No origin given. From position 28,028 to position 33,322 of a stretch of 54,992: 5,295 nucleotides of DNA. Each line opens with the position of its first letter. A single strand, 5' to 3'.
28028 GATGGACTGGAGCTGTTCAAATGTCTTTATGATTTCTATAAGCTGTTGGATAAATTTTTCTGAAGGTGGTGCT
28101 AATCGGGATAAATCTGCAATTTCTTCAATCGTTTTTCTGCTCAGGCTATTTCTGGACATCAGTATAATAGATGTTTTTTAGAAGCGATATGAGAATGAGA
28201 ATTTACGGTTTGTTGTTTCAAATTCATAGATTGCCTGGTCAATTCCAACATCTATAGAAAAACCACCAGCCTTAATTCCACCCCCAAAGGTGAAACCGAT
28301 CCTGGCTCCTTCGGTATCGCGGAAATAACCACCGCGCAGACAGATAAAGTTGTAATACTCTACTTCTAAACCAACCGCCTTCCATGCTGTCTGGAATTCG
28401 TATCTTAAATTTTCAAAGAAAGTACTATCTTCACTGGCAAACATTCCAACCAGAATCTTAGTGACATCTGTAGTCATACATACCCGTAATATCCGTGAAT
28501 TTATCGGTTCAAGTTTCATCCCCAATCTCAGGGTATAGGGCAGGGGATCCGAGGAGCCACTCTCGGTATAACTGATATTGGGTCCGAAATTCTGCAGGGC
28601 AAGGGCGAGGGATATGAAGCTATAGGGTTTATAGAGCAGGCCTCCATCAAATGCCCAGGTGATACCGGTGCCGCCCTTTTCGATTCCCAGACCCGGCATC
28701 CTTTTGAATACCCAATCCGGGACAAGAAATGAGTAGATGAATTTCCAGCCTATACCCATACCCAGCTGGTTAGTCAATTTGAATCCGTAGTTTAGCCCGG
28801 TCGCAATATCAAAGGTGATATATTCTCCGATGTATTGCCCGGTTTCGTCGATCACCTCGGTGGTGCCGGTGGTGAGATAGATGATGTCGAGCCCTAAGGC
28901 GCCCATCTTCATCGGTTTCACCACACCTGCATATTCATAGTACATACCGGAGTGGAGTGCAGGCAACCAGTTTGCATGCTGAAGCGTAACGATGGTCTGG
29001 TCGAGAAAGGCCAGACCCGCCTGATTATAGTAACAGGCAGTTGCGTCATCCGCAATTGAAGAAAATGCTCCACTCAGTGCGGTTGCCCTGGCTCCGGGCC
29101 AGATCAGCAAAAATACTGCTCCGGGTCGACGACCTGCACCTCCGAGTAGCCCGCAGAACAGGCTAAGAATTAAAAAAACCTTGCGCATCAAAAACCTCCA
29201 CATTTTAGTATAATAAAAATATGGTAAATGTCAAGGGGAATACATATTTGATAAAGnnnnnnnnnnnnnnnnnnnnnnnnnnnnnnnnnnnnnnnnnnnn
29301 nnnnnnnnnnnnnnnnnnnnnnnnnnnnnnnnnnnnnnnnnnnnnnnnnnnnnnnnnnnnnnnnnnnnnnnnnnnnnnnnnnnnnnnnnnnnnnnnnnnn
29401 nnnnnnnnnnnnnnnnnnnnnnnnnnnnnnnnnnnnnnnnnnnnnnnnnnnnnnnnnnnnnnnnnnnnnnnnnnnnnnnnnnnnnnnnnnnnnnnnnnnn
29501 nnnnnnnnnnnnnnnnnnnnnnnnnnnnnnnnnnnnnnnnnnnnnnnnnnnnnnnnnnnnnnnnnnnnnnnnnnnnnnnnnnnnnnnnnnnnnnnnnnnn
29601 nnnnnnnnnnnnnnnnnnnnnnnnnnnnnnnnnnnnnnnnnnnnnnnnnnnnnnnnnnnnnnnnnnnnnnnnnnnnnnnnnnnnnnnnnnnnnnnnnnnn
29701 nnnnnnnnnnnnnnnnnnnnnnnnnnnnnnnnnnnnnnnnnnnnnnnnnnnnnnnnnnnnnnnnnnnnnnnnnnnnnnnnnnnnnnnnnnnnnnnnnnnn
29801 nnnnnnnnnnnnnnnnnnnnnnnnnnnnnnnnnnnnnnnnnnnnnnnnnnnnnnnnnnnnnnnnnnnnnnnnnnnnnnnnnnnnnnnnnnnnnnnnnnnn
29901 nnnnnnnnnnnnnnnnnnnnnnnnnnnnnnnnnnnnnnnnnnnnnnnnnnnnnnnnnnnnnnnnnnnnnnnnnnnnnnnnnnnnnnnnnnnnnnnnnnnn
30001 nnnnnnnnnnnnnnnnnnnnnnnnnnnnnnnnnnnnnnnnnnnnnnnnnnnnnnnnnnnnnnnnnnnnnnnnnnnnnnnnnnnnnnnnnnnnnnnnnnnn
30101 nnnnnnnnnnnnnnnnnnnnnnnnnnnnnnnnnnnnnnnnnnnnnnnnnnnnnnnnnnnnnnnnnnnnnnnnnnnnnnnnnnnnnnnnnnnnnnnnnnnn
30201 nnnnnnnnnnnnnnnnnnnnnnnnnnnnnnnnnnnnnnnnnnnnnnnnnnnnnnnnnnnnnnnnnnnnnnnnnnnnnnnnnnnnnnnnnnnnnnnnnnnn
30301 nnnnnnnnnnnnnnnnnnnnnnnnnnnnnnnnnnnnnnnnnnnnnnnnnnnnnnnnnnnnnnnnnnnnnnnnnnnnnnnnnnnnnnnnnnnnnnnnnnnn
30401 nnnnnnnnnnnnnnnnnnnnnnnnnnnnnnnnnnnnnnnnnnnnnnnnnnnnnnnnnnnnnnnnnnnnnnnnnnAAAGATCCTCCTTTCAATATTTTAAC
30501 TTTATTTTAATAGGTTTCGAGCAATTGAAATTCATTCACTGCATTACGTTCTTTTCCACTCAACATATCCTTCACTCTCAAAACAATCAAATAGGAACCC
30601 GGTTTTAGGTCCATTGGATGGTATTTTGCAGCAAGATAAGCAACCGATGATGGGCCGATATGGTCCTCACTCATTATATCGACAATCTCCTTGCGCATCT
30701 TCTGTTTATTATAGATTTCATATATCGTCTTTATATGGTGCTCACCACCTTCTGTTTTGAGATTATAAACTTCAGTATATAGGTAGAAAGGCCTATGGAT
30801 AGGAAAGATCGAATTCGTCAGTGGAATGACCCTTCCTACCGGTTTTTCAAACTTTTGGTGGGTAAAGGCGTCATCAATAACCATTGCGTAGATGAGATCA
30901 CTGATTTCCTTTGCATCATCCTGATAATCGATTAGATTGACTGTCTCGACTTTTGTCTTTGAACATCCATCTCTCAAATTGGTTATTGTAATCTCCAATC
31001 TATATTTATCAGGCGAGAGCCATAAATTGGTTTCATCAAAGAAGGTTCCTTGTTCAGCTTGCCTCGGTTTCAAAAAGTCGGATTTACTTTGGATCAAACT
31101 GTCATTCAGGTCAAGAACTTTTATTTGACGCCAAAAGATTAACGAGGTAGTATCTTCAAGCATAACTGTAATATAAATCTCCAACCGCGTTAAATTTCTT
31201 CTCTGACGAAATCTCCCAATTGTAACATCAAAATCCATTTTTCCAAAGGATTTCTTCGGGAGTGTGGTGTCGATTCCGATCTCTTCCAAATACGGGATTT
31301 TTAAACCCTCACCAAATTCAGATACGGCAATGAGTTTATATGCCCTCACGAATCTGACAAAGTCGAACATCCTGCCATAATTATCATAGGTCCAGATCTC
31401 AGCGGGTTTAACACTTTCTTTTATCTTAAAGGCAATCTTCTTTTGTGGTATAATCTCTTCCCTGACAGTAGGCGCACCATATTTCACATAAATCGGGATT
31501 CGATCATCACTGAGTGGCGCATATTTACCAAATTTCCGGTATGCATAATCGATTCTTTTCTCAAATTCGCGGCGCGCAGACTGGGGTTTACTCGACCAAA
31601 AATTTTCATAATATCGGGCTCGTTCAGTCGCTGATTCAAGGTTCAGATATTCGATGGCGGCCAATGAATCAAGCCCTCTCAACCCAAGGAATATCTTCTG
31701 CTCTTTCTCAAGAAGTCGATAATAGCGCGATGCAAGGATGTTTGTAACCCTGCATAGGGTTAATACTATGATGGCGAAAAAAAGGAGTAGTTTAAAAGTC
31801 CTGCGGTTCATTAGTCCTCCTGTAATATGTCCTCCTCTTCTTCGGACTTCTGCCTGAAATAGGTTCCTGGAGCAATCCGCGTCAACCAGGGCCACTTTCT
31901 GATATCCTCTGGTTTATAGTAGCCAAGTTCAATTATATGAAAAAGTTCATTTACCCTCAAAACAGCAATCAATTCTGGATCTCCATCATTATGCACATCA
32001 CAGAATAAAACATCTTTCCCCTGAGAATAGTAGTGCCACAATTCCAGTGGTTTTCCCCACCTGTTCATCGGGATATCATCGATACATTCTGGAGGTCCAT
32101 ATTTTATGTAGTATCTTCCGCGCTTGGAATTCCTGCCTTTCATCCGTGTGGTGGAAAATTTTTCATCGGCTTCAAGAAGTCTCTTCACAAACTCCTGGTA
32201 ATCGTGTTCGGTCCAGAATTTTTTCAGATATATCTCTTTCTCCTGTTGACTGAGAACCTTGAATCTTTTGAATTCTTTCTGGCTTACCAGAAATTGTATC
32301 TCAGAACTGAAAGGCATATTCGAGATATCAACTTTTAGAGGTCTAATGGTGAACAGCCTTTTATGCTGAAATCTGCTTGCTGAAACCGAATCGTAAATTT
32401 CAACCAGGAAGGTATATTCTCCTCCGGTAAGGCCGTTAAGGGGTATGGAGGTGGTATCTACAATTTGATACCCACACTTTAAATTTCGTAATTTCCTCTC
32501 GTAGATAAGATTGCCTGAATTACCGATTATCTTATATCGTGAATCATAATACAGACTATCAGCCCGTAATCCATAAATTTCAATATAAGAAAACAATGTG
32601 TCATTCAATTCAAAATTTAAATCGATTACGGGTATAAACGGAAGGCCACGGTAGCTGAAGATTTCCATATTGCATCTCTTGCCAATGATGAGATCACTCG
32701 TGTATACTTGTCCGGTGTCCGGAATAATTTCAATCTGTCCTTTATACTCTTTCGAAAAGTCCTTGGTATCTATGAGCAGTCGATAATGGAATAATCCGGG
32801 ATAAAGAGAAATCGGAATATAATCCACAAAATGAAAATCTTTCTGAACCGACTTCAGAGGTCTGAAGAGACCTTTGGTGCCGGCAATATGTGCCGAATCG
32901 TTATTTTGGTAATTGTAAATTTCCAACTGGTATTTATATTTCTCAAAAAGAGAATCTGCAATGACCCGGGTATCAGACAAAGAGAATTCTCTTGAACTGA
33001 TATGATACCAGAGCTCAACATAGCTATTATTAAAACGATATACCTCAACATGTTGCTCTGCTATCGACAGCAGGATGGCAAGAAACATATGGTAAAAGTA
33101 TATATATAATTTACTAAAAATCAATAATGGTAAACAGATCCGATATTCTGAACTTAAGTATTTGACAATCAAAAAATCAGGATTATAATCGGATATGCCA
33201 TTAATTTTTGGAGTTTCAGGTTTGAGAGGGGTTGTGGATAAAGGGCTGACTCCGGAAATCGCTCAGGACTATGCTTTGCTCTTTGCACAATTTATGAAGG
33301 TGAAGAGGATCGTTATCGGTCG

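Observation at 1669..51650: Operon-leading genes are wired for leaderless or near-leaderless mRNAs from near-consensus sigma70 promoters with a fixed 16-nt spacer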

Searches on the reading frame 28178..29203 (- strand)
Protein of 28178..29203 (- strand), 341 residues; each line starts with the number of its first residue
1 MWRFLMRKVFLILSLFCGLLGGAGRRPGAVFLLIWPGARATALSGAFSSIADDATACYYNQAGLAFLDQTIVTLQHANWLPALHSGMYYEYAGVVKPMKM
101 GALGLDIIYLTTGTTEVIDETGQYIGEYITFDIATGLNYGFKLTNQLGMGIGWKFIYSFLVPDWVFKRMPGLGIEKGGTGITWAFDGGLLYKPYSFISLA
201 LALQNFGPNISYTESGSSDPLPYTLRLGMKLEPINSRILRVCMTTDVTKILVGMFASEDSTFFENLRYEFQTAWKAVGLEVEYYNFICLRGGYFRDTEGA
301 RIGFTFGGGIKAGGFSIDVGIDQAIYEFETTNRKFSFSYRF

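Call 8: search_protein_families(library=pfam, proteins=[window:28178-29203:-])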
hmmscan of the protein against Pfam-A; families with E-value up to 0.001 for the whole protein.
window:28178-29203:- (341 aa): 1 family
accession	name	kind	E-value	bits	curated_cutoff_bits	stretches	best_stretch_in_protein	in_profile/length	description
PF19572.5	PorV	-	7.5e-09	35.9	27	1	29-253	13-239/243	Type IX secretion system protein PorV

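Call 30: search_protein_families(library=ncbifam, proteins=[window:28178-29203:-], max_evalue=0.01)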
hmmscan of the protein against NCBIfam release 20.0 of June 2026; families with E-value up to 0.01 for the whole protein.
window:28178-29203:- (341 aa): 4 families
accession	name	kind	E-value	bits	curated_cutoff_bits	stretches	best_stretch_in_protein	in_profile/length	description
NF033709.1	PorV_fam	subfamily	4e-56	191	90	1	29-339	4-324/326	PorV/PorQ family protein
NF033710.1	T9SS_OM_PorV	equivalog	7.9e-32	110.8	250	2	28-256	25-254/367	type IX secretion system outer membrane channel protein PorV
NF033711.1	T9SS_PorQ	equivalog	6.7e-16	58.2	220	1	20-321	17-317/335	type IX secretion system protein PorQ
NF052325.1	PorVQ2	equivalog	2.8e-09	36.3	325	1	31-157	29-164/354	putative type IX sorting system protein PorV2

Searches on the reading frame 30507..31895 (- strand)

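Call 8: search_protein_families(library=pfam, proteins=[window:30507-31895:-])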
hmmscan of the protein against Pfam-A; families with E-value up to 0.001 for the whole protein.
window:30507-31895:- (462 aa): 0 families

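Call 30: search_protein_families(library=ncbifam, proteins=[window:30507-31895:-], max_evalue=0.01)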
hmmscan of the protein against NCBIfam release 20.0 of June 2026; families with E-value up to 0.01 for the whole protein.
window:30507-31895:- (462 aa): 1 family
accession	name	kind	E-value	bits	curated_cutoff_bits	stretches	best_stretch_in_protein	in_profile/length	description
TIGR04514.1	GWxTD_dom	domain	2.1e-06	28.2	28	1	85-171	19-105/105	GWxTD domain-containing protein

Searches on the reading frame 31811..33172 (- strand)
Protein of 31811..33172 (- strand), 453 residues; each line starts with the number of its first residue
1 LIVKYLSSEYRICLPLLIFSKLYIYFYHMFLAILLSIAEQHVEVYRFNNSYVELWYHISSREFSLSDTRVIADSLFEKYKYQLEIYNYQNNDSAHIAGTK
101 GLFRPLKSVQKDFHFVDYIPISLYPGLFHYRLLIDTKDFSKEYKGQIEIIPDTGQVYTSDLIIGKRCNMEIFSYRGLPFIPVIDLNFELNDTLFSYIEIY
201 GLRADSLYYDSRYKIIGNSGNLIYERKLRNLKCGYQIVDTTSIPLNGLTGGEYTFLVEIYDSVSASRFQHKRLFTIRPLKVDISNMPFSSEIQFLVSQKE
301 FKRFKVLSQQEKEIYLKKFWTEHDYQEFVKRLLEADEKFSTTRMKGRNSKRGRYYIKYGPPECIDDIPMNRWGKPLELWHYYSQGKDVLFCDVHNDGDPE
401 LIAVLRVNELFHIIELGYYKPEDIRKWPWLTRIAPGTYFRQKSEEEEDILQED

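Call 8: search_protein_families(library=pfam, proteins=[window:31811-33172:-])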
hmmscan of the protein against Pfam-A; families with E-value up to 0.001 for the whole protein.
window:31811-33172:- (453 aa): 0 families

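Call 30: search_protein_families(library=ncbifam, proteins=[window:31811-33172:-], max_evalue=0.01)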
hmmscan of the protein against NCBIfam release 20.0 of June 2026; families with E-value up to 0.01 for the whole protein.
window:31811-33172:- (453 aa): 1 family
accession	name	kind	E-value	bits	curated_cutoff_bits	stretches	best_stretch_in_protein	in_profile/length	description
TIGR04514.1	GWxTD_dom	domain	1.3e-13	51.3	28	1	289-382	3-105/105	GWxTD domain-containing protein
